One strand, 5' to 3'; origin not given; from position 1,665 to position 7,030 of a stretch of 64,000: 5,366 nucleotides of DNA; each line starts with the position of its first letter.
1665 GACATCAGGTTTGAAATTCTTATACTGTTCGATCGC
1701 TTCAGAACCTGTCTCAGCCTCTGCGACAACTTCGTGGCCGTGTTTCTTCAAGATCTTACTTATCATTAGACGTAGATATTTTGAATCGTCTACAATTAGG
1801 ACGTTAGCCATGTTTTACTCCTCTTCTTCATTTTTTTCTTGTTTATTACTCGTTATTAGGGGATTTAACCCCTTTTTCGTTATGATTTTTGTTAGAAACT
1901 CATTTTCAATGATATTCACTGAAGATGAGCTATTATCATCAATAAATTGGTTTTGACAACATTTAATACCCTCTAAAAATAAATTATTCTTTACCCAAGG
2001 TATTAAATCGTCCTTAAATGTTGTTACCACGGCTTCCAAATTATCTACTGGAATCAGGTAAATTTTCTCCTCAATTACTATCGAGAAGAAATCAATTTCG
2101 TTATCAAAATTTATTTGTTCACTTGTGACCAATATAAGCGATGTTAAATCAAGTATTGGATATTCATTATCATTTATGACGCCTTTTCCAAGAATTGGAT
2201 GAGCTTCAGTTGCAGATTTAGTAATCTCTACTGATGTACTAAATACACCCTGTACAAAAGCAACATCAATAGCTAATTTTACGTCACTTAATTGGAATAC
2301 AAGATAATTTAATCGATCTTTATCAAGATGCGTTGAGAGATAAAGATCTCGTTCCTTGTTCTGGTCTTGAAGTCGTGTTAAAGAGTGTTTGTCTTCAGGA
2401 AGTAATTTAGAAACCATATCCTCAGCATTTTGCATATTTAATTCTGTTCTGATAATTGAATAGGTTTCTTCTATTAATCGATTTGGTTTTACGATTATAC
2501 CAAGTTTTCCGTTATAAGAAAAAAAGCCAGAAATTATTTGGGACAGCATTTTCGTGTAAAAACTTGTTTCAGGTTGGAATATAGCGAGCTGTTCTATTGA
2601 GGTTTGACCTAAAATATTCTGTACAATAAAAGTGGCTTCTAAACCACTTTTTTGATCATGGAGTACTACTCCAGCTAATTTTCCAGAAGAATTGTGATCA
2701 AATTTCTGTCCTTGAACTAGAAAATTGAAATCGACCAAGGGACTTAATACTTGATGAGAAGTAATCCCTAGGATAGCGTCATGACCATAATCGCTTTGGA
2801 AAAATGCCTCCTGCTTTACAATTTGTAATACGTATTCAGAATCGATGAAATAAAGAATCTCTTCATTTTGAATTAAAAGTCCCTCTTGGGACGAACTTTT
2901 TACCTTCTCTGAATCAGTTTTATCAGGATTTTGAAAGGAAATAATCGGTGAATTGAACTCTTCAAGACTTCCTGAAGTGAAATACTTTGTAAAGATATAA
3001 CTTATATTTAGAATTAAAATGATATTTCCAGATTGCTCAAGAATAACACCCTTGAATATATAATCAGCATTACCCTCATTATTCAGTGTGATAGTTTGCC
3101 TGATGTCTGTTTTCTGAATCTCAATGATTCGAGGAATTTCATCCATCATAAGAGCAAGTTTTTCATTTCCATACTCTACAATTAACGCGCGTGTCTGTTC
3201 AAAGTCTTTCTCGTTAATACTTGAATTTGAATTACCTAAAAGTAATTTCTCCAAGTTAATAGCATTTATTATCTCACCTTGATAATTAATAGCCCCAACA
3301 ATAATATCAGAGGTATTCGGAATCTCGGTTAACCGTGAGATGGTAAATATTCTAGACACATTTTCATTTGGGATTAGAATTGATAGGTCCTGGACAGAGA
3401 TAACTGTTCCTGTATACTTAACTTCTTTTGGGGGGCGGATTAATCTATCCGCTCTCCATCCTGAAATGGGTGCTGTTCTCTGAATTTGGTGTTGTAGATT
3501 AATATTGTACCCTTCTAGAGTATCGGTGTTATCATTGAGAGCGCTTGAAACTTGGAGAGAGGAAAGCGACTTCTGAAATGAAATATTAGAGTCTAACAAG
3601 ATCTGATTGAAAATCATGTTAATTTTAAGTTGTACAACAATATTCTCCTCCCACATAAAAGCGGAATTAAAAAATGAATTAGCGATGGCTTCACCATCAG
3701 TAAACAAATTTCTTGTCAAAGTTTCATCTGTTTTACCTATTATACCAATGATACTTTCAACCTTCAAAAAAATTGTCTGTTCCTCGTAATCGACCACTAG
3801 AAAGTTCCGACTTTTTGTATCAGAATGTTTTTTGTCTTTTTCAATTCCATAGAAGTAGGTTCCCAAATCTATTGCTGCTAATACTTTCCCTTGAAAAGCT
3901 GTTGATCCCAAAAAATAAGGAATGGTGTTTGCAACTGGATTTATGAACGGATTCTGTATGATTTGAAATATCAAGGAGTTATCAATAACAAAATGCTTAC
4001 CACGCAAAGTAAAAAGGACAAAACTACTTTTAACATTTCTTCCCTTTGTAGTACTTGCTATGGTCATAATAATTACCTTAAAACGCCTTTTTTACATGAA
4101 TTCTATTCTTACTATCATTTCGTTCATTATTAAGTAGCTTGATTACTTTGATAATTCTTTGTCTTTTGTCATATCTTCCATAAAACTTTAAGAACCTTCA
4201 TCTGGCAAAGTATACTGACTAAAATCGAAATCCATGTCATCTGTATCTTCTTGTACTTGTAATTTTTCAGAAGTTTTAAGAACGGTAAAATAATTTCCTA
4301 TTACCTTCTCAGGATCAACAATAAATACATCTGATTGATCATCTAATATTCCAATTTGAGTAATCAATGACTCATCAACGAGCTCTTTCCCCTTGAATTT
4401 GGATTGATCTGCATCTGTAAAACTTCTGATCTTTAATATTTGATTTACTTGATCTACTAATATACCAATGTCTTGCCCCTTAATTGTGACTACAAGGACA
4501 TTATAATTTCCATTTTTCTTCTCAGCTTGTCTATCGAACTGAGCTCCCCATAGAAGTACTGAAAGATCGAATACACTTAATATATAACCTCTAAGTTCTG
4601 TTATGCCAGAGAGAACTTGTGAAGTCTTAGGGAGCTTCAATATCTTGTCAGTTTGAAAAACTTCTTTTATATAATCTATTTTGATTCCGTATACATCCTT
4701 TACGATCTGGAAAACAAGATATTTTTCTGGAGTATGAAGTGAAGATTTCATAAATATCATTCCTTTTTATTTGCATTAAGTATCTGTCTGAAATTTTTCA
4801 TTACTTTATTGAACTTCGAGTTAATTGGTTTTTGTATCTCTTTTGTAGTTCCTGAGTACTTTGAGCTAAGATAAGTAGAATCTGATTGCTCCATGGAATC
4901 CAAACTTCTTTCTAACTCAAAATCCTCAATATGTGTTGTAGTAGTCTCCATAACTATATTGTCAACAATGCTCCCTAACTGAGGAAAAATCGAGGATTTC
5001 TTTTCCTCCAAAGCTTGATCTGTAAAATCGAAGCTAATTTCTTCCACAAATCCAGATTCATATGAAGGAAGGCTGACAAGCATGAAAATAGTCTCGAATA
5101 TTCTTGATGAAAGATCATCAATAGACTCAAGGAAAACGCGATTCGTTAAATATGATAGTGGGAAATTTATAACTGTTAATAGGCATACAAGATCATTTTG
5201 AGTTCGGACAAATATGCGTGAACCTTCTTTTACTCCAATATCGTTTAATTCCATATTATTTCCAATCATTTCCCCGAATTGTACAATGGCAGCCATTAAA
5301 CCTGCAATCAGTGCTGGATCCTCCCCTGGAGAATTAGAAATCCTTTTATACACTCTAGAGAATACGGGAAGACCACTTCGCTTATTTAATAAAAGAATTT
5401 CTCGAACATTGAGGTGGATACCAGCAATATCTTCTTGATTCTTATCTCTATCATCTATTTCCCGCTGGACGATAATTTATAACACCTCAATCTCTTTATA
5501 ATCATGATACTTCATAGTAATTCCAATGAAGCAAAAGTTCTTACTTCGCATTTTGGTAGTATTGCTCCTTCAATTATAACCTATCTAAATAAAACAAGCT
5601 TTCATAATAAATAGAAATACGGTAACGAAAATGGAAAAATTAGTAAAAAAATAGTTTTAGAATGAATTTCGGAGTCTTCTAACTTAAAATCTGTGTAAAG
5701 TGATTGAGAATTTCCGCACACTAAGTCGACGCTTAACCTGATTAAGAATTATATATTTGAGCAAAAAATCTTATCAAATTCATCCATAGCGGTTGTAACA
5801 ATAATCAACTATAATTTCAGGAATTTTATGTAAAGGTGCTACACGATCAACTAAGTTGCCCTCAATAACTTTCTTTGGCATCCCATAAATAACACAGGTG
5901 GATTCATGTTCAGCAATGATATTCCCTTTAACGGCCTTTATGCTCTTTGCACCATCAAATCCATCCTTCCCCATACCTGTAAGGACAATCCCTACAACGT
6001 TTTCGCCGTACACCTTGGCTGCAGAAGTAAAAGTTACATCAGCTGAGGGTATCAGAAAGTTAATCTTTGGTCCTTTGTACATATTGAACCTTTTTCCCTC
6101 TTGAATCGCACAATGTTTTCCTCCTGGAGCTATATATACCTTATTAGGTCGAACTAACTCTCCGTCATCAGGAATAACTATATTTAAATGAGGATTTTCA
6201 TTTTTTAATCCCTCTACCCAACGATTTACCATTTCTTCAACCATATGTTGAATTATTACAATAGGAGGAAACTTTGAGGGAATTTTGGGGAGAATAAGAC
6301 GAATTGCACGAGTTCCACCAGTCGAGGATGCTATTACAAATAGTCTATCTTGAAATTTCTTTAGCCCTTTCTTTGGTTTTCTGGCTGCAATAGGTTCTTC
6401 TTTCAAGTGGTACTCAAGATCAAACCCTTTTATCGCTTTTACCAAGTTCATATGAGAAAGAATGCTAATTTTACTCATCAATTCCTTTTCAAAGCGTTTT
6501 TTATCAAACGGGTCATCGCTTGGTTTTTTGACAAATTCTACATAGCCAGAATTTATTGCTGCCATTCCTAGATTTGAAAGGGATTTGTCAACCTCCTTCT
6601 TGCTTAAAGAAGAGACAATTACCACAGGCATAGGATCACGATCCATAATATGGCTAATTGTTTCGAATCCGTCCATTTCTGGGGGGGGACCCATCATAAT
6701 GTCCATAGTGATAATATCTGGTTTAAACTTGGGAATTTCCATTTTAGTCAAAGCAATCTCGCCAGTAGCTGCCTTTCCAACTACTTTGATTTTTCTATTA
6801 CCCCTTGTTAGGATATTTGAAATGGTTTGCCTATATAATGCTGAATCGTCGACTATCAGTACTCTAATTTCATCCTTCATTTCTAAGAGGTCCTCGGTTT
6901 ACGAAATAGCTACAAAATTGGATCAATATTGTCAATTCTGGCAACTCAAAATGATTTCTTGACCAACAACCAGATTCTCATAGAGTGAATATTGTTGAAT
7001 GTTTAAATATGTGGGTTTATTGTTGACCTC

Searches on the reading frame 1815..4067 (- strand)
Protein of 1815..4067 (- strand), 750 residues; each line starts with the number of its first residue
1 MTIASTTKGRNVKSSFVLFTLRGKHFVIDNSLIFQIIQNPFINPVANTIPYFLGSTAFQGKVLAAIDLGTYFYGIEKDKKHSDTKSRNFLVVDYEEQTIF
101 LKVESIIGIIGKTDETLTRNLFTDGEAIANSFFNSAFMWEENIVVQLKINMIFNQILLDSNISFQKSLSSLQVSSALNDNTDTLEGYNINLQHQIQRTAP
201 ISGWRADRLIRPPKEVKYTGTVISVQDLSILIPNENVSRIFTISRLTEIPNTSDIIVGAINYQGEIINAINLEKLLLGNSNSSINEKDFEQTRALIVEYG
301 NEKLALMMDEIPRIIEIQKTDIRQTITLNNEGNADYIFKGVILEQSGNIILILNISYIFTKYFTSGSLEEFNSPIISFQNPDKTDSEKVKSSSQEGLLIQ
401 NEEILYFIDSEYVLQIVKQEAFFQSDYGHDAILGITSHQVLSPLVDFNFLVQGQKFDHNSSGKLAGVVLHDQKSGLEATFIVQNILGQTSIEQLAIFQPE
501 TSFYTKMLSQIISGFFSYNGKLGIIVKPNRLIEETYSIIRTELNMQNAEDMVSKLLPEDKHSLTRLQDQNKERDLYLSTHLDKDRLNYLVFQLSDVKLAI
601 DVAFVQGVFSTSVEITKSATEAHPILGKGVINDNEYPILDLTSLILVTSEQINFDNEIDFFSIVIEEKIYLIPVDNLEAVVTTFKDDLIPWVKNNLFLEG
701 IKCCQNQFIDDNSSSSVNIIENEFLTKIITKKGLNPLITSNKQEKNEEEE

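Call 22: search_protein_families(library=pfam, proteins=[window:1815-4067:-], max_evalue=0.001)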
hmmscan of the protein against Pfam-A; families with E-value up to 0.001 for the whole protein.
window:1815-4067:- (750 aa): 1 family
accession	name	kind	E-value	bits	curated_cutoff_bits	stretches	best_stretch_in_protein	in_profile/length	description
PF01584.24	CheW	-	5e-43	146.5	23.5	2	223-360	5-135/138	CheW-like domain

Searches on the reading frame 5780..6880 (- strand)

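Call 22: search_protein_families(library=pfam, proteins=[window:5780-6880:-], max_evalue=0.001)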
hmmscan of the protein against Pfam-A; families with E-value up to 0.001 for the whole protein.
window:5780-6880:- (366 aa): 2 families
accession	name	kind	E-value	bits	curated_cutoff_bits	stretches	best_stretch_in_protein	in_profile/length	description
PF01339.22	CheB_methylest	-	2.4e-50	171.1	24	1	182-356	2-173/174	CheB methylesterase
PF00072.30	Response_reg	-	2.4e-15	57.1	30.2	1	7-122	1-102/111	Response regulator receiver domain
